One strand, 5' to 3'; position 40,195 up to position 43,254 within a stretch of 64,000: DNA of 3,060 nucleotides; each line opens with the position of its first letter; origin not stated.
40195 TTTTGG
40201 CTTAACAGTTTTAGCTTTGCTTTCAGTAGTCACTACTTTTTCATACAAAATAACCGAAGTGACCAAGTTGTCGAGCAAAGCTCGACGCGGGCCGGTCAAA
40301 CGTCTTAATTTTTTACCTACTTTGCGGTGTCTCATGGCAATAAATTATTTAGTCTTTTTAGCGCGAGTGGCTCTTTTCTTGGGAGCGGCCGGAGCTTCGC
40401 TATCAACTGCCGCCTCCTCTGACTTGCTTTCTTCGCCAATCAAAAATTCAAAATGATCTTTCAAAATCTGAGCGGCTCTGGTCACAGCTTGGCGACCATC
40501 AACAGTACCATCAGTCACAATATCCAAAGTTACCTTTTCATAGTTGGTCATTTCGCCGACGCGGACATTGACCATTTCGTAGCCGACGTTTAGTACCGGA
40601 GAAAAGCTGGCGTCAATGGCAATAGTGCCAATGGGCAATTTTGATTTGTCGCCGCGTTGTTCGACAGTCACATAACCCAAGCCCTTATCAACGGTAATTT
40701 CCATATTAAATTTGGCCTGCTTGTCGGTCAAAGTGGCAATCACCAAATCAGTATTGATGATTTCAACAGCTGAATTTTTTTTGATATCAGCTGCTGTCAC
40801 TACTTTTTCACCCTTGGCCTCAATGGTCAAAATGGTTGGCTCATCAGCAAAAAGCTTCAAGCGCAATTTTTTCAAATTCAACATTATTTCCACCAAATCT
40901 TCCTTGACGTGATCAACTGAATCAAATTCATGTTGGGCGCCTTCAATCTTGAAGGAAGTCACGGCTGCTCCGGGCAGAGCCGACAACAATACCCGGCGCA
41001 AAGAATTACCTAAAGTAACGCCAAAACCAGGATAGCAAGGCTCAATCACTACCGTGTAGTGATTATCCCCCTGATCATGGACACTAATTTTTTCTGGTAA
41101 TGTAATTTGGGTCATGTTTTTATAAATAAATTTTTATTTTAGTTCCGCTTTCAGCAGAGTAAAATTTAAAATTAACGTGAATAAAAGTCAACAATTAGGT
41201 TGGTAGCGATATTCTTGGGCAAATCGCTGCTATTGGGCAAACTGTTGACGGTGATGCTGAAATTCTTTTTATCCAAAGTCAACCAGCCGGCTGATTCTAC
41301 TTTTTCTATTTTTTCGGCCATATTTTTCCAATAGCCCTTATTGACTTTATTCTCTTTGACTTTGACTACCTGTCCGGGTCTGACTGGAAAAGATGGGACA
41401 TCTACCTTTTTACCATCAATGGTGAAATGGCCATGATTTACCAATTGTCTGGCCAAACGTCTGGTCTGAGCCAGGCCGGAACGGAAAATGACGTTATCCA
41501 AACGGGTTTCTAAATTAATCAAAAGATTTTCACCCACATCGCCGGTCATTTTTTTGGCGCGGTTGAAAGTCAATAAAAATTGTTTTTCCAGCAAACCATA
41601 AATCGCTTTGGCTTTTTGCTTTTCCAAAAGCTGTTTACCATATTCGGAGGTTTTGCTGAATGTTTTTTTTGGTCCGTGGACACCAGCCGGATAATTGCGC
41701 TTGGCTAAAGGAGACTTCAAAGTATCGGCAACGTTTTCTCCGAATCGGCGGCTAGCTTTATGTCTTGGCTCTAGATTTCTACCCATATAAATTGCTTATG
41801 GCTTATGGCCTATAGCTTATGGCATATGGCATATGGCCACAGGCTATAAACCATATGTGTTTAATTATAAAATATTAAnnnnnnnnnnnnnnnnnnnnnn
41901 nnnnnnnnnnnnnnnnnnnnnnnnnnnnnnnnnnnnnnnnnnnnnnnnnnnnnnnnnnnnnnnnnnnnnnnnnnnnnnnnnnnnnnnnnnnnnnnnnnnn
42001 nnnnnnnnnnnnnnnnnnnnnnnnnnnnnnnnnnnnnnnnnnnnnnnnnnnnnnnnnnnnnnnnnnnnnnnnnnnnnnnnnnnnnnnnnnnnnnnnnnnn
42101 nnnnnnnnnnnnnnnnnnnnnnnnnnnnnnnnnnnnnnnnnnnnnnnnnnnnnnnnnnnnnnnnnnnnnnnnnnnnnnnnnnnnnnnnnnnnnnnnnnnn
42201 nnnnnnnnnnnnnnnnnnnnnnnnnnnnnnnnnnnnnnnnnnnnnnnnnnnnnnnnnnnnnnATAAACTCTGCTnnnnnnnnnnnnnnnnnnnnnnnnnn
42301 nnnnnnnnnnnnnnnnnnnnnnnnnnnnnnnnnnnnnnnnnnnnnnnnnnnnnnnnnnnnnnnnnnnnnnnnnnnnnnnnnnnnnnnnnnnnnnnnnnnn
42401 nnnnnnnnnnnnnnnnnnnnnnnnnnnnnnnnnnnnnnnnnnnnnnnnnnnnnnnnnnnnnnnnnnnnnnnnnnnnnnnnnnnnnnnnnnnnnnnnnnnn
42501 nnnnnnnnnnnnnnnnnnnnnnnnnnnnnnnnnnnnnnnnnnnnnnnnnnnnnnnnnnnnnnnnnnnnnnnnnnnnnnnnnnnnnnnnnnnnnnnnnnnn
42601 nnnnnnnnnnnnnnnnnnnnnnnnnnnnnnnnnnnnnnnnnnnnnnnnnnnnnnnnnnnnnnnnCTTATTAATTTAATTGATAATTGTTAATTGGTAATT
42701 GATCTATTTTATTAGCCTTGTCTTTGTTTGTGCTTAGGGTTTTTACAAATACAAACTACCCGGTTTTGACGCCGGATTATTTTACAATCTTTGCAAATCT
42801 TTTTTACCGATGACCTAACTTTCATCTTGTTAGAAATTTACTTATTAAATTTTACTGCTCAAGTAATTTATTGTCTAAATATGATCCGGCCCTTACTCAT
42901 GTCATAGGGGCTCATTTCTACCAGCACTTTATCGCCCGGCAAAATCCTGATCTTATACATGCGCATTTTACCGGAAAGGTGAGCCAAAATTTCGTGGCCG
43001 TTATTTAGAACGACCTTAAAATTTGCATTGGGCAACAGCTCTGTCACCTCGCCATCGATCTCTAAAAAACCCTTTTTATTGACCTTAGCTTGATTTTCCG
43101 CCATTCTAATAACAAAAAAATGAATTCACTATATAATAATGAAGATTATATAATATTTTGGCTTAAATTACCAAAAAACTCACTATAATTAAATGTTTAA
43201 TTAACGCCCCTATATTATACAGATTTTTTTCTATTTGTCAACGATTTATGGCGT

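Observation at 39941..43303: Heptad tandem repeats (CCATAWG)n at three operon boundaries of the ribosomal-protein/infA block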

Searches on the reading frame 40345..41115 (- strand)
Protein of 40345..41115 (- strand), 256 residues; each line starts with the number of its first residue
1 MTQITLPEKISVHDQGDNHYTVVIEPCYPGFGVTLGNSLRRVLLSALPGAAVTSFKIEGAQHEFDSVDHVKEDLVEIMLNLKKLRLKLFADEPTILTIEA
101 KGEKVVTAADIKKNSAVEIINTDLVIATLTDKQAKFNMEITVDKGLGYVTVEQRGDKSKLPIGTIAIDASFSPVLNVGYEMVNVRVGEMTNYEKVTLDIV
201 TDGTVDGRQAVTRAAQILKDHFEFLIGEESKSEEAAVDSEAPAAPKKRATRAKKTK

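Call 78: search_protein_families(library=pfam, proteins=[window:40345-41115:-], max_evalue=0.01)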
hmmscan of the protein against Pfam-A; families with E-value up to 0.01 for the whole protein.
window:40345-41115:- (256 aa): 2 families
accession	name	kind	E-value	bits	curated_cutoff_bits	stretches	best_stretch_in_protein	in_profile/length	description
PF01000.31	RNA_pol_A_bac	-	1.7e-29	102.9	33.9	1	56-172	2-119/119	RNA polymerase Rpb3/RpoA insert domain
PF01193.29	RNA_pol_L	-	2.3e-20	72.5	24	1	25-222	1-74/74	RNA polymerase Rpb3/Rpb11 dimerisation domain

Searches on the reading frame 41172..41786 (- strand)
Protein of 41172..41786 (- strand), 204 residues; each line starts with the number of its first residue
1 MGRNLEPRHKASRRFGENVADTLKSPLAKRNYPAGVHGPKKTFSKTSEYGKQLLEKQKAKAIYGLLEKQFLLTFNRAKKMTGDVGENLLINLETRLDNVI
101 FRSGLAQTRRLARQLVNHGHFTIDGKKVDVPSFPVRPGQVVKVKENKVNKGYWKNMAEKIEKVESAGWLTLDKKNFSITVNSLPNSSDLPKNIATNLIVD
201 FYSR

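Call 6: find_encoding_contigs(protein=window:41172-41786:-, flank=10000, max_places=10)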
Protein window:41172-41786:- (204 aa): 2 contigs read that carry it; 1 place shown.
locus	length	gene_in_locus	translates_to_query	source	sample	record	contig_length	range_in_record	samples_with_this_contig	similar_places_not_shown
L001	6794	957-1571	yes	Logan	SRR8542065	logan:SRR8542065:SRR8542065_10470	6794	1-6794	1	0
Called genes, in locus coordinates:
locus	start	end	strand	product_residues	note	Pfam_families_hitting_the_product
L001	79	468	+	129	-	PF00416:Ribosomal_S13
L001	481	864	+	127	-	PF00411:Ribosomal_S11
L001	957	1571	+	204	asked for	PF00163:Ribosomal_S4, PF01479:S4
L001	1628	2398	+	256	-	PF01193:RNA_pol_L, PF01000:RNA_pol_A_bac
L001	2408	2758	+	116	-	PF01196:Ribosomal_L17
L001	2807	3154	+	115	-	PF00572:Ribosomal_L13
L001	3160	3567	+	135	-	PF00380:Ribosomal_S9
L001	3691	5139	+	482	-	PF01943:Polysacc_synt, PF13440:Polysacc_synt_3, PF01554:MatE (weak)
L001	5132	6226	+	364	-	PF13439:Glyco_transf_4, PF13579:Glyco_trans_4_4, PF13477:Glyco_trans_4_2 (weak), PF20706:GT4-conflict (weak), PF00534:Glycos_transf_1, PF13692:Glyco_trans_1_4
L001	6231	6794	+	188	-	?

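Call 17: find_related_loci(query=window:41172-41786:-, collection=metagenome_contigs, flank=5000)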
Query window:41172-41786:- (204 aa) in metagenome_contigs; peptide patterns used: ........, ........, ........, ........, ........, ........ (x = any residue, [..] = any of these).
599 stretches matched a pattern (row limit reached: there are more); 200 encode a relative of the query (tblastn E <= 1e-3); the best 80 are kept; 80 distinct loci.
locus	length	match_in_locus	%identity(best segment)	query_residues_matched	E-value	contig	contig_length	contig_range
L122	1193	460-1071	77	1-204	3e-120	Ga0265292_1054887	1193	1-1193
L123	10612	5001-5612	78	1-204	2e-108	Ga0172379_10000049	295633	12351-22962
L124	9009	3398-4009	75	1-204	2e-105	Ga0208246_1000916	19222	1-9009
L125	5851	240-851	76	1-204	2e-105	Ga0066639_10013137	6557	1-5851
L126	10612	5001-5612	72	1-204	4e-104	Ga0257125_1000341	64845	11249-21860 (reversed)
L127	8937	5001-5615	72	1-204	8e-103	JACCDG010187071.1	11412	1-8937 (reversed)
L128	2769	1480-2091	74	1-204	1e-105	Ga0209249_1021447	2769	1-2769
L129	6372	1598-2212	72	1-204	5e-102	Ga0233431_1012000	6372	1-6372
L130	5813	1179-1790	71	1-204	4e-101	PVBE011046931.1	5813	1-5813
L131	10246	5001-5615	70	1-204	2e-100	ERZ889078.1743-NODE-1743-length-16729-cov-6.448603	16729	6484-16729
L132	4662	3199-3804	72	1-204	9e-101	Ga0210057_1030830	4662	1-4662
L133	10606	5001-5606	73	1-204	1e-100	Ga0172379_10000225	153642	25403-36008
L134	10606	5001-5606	71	1-204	3e-100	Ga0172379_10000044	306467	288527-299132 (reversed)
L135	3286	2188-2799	70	1-204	7e-102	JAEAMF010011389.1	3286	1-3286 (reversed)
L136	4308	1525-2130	72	1-204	3e-100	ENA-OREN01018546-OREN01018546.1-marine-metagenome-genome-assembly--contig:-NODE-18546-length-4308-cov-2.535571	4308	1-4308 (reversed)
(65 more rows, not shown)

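Call 51: list_cluster_members(proteins=[window:41172-41786:-, window:40345-41115:-, window:1542-4313:+])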
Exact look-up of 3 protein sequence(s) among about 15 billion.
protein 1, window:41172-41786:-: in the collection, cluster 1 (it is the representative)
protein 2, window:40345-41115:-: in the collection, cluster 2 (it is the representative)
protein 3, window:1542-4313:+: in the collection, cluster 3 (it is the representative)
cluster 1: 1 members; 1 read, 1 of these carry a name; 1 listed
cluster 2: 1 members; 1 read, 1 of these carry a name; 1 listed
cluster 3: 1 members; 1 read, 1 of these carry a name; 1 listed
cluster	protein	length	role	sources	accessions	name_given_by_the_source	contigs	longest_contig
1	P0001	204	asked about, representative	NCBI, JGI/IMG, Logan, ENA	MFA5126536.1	MAG: 30S ribosomal protein S4 [Patescibacteria group bacterium]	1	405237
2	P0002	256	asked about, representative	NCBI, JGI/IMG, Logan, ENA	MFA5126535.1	MAG: DNA-directed RNA polymerase subunit alpha [Patescibacteria group bacterium]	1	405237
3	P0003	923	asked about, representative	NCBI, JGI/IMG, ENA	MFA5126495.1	MAG: preprotein translocase subunit SecA [Patescibacteria group bacterium]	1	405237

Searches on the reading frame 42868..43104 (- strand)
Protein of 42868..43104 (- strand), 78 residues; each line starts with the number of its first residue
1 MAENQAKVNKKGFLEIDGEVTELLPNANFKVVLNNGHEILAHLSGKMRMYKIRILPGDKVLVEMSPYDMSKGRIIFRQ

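Call 40: find_encoding_contigs(protein=window:42868-43104:-, flank=5000, max_places=10)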
Protein window:42868-43104:- (78 aa): 3 contigs read that carry it; 2 places shown.
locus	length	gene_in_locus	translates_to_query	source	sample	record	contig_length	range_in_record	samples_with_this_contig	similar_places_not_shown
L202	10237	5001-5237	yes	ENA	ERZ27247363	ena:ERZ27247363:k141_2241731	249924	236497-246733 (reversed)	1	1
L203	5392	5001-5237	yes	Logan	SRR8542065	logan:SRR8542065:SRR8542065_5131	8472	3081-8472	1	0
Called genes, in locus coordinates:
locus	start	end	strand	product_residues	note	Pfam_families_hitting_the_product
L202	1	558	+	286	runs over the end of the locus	-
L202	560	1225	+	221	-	PF01909:NTP_transf_2 (faint), PF18765:Polbeta (weak)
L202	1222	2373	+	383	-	PF13439:Glyco_transf_4, PF00534:Glycos_transf_1, PF13692:Glyco_trans_1_4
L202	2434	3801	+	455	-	PF01225:Mur_ligase, PF08245:Mur_ligase_M, PF02875:Mur_ligase_C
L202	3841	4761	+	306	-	PF01565:FAD_binding_4, PF02873:MurB_C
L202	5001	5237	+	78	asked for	PF01176:eIF-1a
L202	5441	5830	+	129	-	PF00416:Ribosomal_S13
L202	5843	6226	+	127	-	PF00411:Ribosomal_S11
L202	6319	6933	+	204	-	PF00163:Ribosomal_S4, PF01479:S4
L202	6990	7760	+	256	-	PF01193:RNA_pol_L, PF01000:RNA_pol_A_bac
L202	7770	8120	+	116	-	PF01196:Ribosomal_L17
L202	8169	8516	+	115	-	PF00572:Ribosomal_L13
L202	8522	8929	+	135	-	PF00380:Ribosomal_S9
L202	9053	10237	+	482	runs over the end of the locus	PF01943:Polysacc_synt, PF13440:Polysacc_synt_3, PF01554:MatE (weak)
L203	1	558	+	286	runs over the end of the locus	-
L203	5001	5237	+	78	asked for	PF01176:eIF-1a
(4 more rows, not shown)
